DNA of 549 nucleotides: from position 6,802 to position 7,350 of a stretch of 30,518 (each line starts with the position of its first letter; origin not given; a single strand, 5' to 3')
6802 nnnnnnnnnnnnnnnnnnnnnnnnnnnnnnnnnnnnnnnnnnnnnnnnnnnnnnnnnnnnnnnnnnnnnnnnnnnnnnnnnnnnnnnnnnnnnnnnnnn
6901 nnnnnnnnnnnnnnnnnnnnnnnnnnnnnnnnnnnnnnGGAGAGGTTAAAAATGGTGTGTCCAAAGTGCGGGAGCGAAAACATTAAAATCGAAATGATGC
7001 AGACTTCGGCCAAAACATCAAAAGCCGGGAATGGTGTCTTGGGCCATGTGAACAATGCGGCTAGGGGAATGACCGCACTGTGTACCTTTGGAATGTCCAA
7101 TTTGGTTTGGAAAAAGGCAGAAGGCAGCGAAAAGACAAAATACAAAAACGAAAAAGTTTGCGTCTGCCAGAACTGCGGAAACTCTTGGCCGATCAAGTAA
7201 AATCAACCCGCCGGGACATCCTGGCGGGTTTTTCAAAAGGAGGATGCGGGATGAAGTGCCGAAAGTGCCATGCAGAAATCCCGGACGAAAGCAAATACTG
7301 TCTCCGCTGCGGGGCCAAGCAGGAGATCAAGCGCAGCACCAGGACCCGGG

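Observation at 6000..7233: AT-rich two-gene accessory cassette with its own terminator, inserted between the repressor and the integrase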

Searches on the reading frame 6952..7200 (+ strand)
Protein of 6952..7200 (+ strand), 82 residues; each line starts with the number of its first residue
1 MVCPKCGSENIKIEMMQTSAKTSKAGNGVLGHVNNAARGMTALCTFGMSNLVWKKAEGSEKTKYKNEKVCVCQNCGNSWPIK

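Call 8: search_protein_families(library=pfam, proteins=[window:6952-7200:+], max_evalue=1)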
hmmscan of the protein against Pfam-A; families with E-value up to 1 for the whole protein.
window:6952-7200:+ (82 aa): 16 families
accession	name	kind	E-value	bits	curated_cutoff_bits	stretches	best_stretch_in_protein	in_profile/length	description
PF08271.17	Zn_Ribbon_TF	-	0.00025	21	29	1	1-33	1-12/43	TFIIB zinc-binding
PF01096.23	Zn_ribbon_TFIIS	-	0.00037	20.7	21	1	2-18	2-18/39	Transcription factor S-II (TFIIS)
PF08274.17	Zn_Ribbon_YjdM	-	0.00053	20.4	30.8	2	63-80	13-30/30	PhnA Zinc-Ribbon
PF08792.16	A2L_zn_ribbon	-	0.028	14.5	22.9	0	65-80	17-32/33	A2L zinc ribbon domain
PF13248.11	Zn_ribbon_3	-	0.03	14.2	27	1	3-14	5-15/26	zinc-ribbon domain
PF24029.1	DUF7340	-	0.031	14.5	27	1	69-80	38-49/62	Domain of unknown function (DUF7340)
PF13240.11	Zn_Ribbon_1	-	0.031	14.5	25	1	3-10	2-9/23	zinc-ribbon domain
PF09723.15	Zn_ribbon_8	-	0.066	13.7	34.4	0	2-11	28-37/41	Zinc ribbon domain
PF24463.1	DUF7577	-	0.1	12.7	28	1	2-10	4-12/27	Domain of unknown function (DUF7577)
PF23451.1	Zn_ribbon_PaaD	-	0.15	12.2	27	1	3-16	17-30/53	PaaD zinc beta ribbon domain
PF05076.18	SUFU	-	0.19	12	25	1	36-81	14-68/172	Suppressor of fused protein (SUFU)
PF12172.15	zf-ChsH2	-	0.2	11.9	23.2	0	2-10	27-35/37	ChsH2, rubredoxin-like zinc ribbon domain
PF05191.20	ADK_lid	-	0.27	11.6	26.6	0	2-7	3-8/36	Adenylate kinase, active site lid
PF09297.16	Zn_ribbon_NUD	-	0.57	10.4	24.8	0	1-9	22-30/32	NADH pyrophosphatase zinc ribbon domain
PF09855.14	Zn_ribbon_13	-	0.59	10.8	23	1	2-19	1-18/63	Nucleic-acid-binding protein containing Zn-ribbon domain (DUF2082)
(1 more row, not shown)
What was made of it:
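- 6952..7200 (+): Gene B: 82-aa four-Cys split zinc ribbon with a roughly 35-residue, highly conserved helical insert. ORF and generic zinc-ribbon Pfam hits, all below cutoff (call 8).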

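Call 9: search_protein_families(library=phrogs, proteins=[window:6952-7200:+], max_evalue=1)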
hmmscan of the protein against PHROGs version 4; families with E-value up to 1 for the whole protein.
window:6952-7200:+ (82 aa): 19 families
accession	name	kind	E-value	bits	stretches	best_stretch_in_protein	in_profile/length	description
phrog_2945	-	unknown function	0.00012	22.9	1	1-14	10-23/68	-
phrog_23186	-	unknown function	0.00019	22.4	1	53-78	31-58/67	-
phrog_1305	-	DNA, RNA and nucleotide metabolism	0.0012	19.3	1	3-79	19-59/226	DNA binding protein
phrog_3845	-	unknown function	0.012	16.4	1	2-82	156-215/216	-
phrog_4206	-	unknown function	0.033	15.2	1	43-77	65-99/147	-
phrog_5516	-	unknown function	0.044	14.8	1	1-21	5-22/90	-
phrog_37018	-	unknown function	0.046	14.9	1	2-46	95-135/157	-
phrog_4293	-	unknown function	0.046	14.9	1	2-78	32-101/124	-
phrog_24502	-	other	0.054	14.5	1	1-82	114-177/177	zinc-finger domain protein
phrog_3221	-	unknown function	0.055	14.4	0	67-77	11-21/57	-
phrog_13972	-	DNA, RNA and nucleotide metabolism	0.056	14.6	1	1-17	40-56/75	DNA ligase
phrog_6837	-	unknown function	0.066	14.5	1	2-79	72-130/134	-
phrog_7921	-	unknown function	0.16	13.2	1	1-15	1-15/70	-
phrog_17723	-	unknown function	0.24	12.4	1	1-12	5-16/47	-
phrog_29781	-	unknown function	0.24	12.4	1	32-70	27-64/78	-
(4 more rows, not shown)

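Call 10: search_protein_families(library=padloc, proteins=[window:6952-7200:+], max_evalue=1)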
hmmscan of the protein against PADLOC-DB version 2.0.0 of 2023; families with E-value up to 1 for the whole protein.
window:6952-7200:+ (82 aa): 0 families

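Call 16: find_homologous_proteins(query=window:6952-7200:+)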
Query window:6952-7200:+ (82 aa): 144 proteins with E <= 0.001 among 163 candidates; the best 120 are listed.
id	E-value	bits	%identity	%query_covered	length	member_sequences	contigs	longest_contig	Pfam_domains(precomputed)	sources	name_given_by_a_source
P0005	2.6e-48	179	99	100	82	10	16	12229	-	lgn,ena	-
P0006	1.4e-35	138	72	100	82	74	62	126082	-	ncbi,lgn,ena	-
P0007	1.5e-34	135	72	99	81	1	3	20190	-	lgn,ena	-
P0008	1.6e-34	135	72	100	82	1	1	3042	-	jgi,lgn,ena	jgi:hypothetical protein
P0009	3.0e-34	134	72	100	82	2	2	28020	-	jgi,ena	-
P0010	3.3e-34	134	73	100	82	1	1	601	-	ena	-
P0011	3.8e-34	134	72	100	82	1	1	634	-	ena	-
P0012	4.4e-34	134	71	100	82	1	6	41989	-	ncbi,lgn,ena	-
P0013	6.5e-34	133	70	100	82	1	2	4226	-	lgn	-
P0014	1.7e-33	132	70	99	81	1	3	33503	PF01096.24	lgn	-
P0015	1.8e-33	132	70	100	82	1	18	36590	-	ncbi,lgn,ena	-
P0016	3.6e-33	131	71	100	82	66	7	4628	PF01096.24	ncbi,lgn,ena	-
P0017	3.9e-33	131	72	100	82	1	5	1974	-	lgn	-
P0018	4.1e-33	130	70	100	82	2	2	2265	-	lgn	-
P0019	5.4e-33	130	70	99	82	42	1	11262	-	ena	-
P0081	4.4e-28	114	64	99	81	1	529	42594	PF08274.18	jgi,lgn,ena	jgi:hypothetical protein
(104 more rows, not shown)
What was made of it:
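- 6952..7200 (+): 144 homologous clusters (call 16).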

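Call 21: find_encoding_contigs(protein=P0006, flank=5000, max_places=8)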
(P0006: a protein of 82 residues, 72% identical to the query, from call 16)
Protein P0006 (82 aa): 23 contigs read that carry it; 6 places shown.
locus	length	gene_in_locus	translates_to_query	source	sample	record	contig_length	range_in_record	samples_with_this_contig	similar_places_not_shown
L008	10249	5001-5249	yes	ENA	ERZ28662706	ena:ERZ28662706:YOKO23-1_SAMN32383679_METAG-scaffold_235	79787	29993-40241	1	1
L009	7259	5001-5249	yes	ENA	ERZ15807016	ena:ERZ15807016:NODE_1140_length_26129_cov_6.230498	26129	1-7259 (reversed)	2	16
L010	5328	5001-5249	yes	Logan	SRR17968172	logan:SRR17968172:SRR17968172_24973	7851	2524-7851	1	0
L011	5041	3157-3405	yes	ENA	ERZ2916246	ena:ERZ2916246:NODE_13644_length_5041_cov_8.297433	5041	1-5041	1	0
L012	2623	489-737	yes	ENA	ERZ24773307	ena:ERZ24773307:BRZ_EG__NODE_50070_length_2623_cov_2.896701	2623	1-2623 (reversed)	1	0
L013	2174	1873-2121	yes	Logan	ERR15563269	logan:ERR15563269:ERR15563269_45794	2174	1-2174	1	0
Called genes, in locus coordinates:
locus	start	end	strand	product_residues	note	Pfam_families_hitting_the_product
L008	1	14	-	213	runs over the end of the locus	PF13238:AAA_18 (weak), PF13479:AAA_24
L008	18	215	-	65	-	-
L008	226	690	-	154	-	PF05565:Sipho_Gp157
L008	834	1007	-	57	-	-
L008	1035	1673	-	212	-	-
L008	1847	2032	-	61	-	-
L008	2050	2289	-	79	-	-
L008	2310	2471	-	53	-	-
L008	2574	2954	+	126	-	PF10711:DUF2513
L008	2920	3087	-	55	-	-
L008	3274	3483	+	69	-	-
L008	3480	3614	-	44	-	-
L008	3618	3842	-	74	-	PF13443:HTH_26 (weak)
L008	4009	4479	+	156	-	PF13560:HTH_31 (weak), PF12844:HTH_19 (weak)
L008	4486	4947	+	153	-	PF06114:Peptidase_M78 (weak)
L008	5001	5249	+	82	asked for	-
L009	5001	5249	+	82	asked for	-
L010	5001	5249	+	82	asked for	-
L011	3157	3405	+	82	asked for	-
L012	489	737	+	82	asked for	-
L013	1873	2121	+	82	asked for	-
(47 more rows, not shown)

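Call 23: find_encoding_contigs(protein=P0081, flank=5000, max_places=8)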
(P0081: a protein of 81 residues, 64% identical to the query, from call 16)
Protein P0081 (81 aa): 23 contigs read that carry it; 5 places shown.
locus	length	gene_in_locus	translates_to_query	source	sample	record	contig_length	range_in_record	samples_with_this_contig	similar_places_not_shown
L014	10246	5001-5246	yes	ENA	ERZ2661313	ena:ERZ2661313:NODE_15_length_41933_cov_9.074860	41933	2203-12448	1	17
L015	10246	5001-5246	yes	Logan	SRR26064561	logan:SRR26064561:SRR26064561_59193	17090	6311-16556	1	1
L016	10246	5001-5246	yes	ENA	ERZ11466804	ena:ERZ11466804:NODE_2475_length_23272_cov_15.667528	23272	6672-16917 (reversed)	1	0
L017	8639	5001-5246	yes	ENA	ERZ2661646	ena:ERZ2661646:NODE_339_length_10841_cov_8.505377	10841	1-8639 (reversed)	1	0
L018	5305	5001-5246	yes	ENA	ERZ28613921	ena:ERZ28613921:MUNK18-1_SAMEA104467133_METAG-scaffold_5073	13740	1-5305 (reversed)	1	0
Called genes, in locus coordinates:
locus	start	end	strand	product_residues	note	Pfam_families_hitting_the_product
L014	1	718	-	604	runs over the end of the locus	PF06048:DUF927, PF18662:HTH_56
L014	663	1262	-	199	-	PF01807:Zn_ribbon_DnaG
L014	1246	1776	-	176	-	PF02732:ERCC4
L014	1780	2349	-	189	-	-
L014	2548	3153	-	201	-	PF13479:AAA_24 (weak)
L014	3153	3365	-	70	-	-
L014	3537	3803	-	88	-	PF06725:3D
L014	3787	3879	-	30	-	-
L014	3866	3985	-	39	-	-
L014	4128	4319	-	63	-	PF01381:HTH_3, PF12844:HTH_19, PF13560:HTH_31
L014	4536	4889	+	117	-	PF01381:HTH_3 (weak), PF13443:HTH_26 (weak)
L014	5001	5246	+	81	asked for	PF08274:Zn_Ribbon_YjdM (faint)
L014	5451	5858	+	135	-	PF01381:HTH_3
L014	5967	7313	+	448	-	PF00239:Resolvase, PF13408:Zn_ribbon_recom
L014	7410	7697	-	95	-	-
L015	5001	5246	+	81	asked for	PF08274:Zn_Ribbon_YjdM (faint)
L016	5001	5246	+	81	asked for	PF08274:Zn_Ribbon_YjdM (faint)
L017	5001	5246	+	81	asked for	PF08274:Zn_Ribbon_YjdM (faint)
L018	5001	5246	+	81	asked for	PF08274:Zn_Ribbon_YjdM (faint)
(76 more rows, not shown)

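Call 29: predict_structure(alignment_id=A2)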
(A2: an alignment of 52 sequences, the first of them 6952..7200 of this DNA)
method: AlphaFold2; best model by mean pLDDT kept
length: 82 residues; sequences in the alignment: 52
mean_pLDDT: 81.2   pTM: 0.42
mean pLDDT of the five models: 81.2, 76.5, 71.1, 67.8, 65.5
residues with pLDDT >= 90: 0; 70-90: 80; 50-70: 2; < 50: 0
segments of 3 or more residues with pLDDT < 50: none
pLDDT, mean of each block of 10 residues (from residue 1): 84 79 75 86 83 79 80 86 69
secondary structure, 60 per line:
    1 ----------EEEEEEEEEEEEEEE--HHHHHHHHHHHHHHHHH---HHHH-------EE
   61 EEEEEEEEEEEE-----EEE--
elements in order: E11-25 H28-44 H48-51 E59-72 E78-80
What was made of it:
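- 6952..7200 (+): AF2 model pLDDT 81, beta-hairpin 11-25/59-72 plus helix 28-44 (call 29).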

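Call 32: search_protein_families(library=ncbifam, proteins=[window:6952-7200:+], max_evalue=0.1)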
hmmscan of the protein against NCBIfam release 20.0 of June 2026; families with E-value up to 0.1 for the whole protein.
window:6952-7200:+ (82 aa): 8 families
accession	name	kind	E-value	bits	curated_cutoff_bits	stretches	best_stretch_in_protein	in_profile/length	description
NF003008.0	PRK03824.1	equivalog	0.00018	21.4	125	1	42-81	42-82/135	hydrogenase nickel incorporation protein HypA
TIGR04165.1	methano_modCys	hypoth_equivalog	0.0045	17.2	60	0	3-19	10-26/50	TIGR04165 family Cys-rich peptide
NF047912.1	ECs_2282_CxxC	subfamily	0.0088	15.9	37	0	2-13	4-15/60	ECs_2282 family putative zinc-binding protein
TIGR03831.1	YgiT_finger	domain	0.015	15.6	20.2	0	58-79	21-42/46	YgiT-type zinc finger protein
NF047723.1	TransFacS4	equivalog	0.045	14.3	120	0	2-21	62-82/90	transcription factor S4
TIGR03655.1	anti_R_Lar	subfamily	0.048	14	39.6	0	3-19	4-20/55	Lar family restriction alleviation protein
NF011482.0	PRK14892.1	equivalog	0.053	13.4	109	0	3-22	24-43/101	putative transcription elongation factor Elf1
TIGR03830.1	CxxCG_CxxCG_HTH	subfamily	0.096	12.5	61.8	0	2-23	33-54/127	type II TA system antitoxin MqsA family protein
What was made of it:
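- B has a very weak similarity to MqsA-type CxxCG zinc-ribbon antitoxins (NCBIfam E 0.096, call 32).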

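Call 34: fold_search(model_id=the predicted structure, library=pdb)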
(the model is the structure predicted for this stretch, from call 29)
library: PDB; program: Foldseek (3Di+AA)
matches with E <= 10: 126; with E <= 0.001: 0
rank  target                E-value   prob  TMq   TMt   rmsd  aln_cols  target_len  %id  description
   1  7ui9_S                7.4e-01  0.90  0.36  0.18   8.1        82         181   13  Core Mediator-PICearly (Copy A) (released 2023-02-15)
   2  4uv2_D                9.0e-01  0.30  0.33  0.14  10.7        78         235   12  Structure of the curli transport lipoprotein CsgG in a non-lipidated, pre-pore conformation (released 2014-09-24)
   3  4uv2_F                9.0e-01  0.28  0.34  0.15  10.8        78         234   14  Structure of the curli transport lipoprotein CsgG in a non-lipidated, pre-pore conformation (released 2014-09-24)
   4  4uv2_G                1.0e+00  0.23  0.32  0.14  11.2        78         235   12  Structure of the curli transport lipoprotein CsgG in a non-lipidated, pre-pore conformation (released 2014-09-24)
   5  5njk_A                1.1e+00  0.06  0.16  0.09  15.3        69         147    9  PTB domain of human Numb isoform-1 (released 2017-12-13)
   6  4uv2_A                1.2e+00  0.20  0.33  0.14  11.0        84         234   12  Structure of the curli transport lipoprotein CsgG in a non-lipidated, pre-pore conformation (released 2014-09-24)
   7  4uv2_N                1.4e+00  0.20  0.33  0.14  10.9        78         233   14  Structure of the curli transport lipoprotein CsgG in a non-lipidated, pre-pore conformation (released 2014-09-24)
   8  4uv2_I                1.7e+00  0.18  0.34  0.15  10.8        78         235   14  Structure of the curli transport lipoprotein CsgG in a non-lipidated, pre-pore conformation (released 2014-09-24)
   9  6kr1_I                1.7e+00  0.13  0.26  0.15  19.7        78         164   10  ATP dependent protease HslV from Staphylococcus aureus (released 2020-07-15)
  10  4uv2_E                1.8e+00  0.18  0.34  0.14  10.4        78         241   12  Structure of the curli transport lipoprotein CsgG in a non-lipidated, pre-pore conformation (released 2014-09-24)
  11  9gar                  1.8e+00  0.16  0.29  0.08   4.7        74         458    5  Siderophore-binding lipoprotein XusB from Barnesiella viscericola (released 2025-08-06)
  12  1alq                  1.9e+00  0.07  0.22  0.08  22.2        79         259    9  CIRCULARLY PERMUTED BETA-LACTAMASE FROM STAPHYLOCOCCUS AUREUS PC1 (released 1997-09-26)
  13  4w8x                  2.1e+00  0.04  0.17  0.06  13.4        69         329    9  Crystal Structure of Cmr1 from Pyrococcus furiosus bound to a nucleotide (released 2014-10-15)
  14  4uv2_B                2.5e+00  0.14  0.33  0.14  10.9        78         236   14  Structure of the curli transport lipoprotein CsgG in a non-lipidated, pre-pore conformation (released 2014-09-24)
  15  3pbp_D                2.7e+00  0.04  0.20  0.07  17.1        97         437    6  Structure of the yeast heterotrimeric Nup82-Nup159-Nup116 nucleoporin complex (released 2011-10-26)
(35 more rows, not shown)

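Call 35: find_encoding_contigs(protein=P0005, flank=6000, max_places=10)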
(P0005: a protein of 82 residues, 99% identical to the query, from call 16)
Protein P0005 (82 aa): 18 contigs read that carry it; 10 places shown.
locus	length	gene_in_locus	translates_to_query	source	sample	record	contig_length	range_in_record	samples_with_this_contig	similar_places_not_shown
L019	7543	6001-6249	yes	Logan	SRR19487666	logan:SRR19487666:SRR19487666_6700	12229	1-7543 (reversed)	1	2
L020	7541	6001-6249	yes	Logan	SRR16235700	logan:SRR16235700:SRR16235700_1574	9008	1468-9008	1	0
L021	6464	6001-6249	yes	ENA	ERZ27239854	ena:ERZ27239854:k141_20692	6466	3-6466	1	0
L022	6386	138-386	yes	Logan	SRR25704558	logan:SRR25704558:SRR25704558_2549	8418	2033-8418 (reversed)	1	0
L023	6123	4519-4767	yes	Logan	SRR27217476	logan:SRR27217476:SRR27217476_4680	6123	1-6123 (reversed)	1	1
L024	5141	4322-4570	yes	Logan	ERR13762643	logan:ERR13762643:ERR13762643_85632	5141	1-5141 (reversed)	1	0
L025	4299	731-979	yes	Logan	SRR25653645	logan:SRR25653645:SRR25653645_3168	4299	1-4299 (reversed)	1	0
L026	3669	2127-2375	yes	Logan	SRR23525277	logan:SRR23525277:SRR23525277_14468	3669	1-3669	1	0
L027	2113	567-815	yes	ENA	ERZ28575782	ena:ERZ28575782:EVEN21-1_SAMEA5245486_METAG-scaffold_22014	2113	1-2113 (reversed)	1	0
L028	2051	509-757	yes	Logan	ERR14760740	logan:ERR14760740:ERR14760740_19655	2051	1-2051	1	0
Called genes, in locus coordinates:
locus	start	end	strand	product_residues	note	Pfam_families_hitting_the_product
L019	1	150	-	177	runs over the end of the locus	-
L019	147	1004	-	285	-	-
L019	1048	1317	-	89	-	-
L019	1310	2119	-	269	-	PF03837:RecT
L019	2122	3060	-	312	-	PF09588:YqaJ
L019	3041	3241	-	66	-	-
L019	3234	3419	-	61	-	-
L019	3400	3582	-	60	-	-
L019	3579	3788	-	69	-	-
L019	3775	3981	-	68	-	-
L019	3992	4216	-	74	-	-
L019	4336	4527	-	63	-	PF01381:HTH_3, PF13443:HTH_26 (weak)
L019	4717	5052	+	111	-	PF01381:HTH_3 (faint)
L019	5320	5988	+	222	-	-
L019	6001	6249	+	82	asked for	-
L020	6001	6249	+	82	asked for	-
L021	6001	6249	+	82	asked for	-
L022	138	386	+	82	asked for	-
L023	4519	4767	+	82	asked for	-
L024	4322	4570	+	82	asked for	-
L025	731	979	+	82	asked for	-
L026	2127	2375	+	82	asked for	-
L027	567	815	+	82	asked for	-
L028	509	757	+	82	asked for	-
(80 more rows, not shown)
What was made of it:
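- B is always the gene immediately after the repressor or ImmA, whatever the type of repressor or recombinase (calls 21, 23, 35).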

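Call 65: fold_search(model_id=the predicted structure, library=viral)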
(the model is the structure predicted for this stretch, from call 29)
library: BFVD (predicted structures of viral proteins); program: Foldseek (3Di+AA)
matches with E <= 10: 239; with E <= 0.001: 0
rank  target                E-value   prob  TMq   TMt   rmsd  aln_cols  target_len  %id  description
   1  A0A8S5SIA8            7.0e-03  0.99  0.42  0.33  11.7        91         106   19  Transcription factor S-II (TFIIS) [Siphoviridae sp. ctHAs12]
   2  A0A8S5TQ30            1.2e-02  0.97  0.31  0.35   8.0        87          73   22  InsA N-terminal domain [Myoviridae sp. ctCXW4]
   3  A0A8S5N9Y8            2.4e-02  0.99  0.40  0.40   5.1        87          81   15  Transcription factor IIS-like protein [Siphoviridae sp. ctu3K14]
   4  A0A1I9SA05            7.0e-02  0.96  0.38  0.32   8.7        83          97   13  Uncharacterized protein [Rhodococcus phage Weasels2]
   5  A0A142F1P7            1.2e-01  0.97  0.36  0.46   6.3        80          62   16  Uncharacterized protein [Bacillus phage Mgbh1]
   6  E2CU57                1.8e-01  0.33  0.24  0.10  10.4        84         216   10  ORF112R [Turbot reddish body iridovirus]
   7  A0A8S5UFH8            1.9e-01  0.63  0.33  0.28   6.5        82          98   11  24-sterol C-methyltransferase [Myoviridae sp. ctcyQ27]
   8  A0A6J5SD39            2.3e-01  0.95  0.39  0.25  13.4        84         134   15  Uncharacterized protein [uncultured Caudovirales phage]
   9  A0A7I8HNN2            3.9e-01  0.30  0.28  0.34   9.6        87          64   15  Uncharacterized protein [Enterobacter phage vB_EkoM5VN]
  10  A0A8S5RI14            4.2e-01  0.25  0.29  0.23  14.4        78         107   14  Thoeris anti-defense 2-like domain-containing protein [virus sp. ctML55]
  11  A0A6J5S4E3            4.2e-01  0.16  0.23  0.07  12.3        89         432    9  RelA/SpoT [uncultured Caudovirales phage]
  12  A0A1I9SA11            5.0e-01  0.84  0.40  0.53   9.8        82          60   13  Uncharacterized protein [Rhodococcus phage Weasels2]
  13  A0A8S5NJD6            5.0e-01  0.63  0.32  0.23   8.4        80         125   14  HTH-type transcriptional regulator [Siphoviridae sp. cttFh17]
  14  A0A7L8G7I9            5.0e-01  0.51  0.38  0.47  14.0        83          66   16  (no name in the UniProt tables at hand)
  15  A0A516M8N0            5.4e-01  0.57  0.32  0.41  11.2        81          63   20  (no name in the UniProt tables at hand)
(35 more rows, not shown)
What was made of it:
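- Closest known: TFIIS / RNAP subunit M C-terminal zinc ribbon. Same: The top BFVD fold matches are phage 'TFIIS-like' proteins, but weak (E 7e-3, TM 0.4) (call 65).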

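Call 72: search_dna_similar(query=window:6952-7197:+, collection=phages, mode=protein, max_evalue=0.001, max_rows=25)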
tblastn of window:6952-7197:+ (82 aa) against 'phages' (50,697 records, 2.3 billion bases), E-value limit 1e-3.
No match.

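Call 88: search_solved_structures(query=A2, max_evalue=10)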
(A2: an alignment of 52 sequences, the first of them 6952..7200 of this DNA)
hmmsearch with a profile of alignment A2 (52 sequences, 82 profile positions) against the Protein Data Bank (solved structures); distinct sequences matched with E-value up to 10: 6.
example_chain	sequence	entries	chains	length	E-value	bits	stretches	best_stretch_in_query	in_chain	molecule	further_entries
3a43_A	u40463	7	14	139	0.28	14.4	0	2-13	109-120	Hydrogenase nickel incorporation protein hypA | Probable hydrogenase nickel incorporation protein HypA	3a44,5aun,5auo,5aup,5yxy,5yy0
7ae7_a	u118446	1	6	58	0.81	13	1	1-12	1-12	Protein ShdD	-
6htj_A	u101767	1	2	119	1.2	12.4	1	2-17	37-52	Nucleic-acid-binding protein containing a Zn-ribbon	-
7ae4_a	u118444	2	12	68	1.5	12.1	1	1-12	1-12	Protein ShdD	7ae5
4ywl_A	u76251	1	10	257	1.7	11.9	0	2-19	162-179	Cell division control protein 21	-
1tfi_A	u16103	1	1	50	2.7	11.3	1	67-80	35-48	TRANSCRIPTIONAL ELONGATION FACTOR SII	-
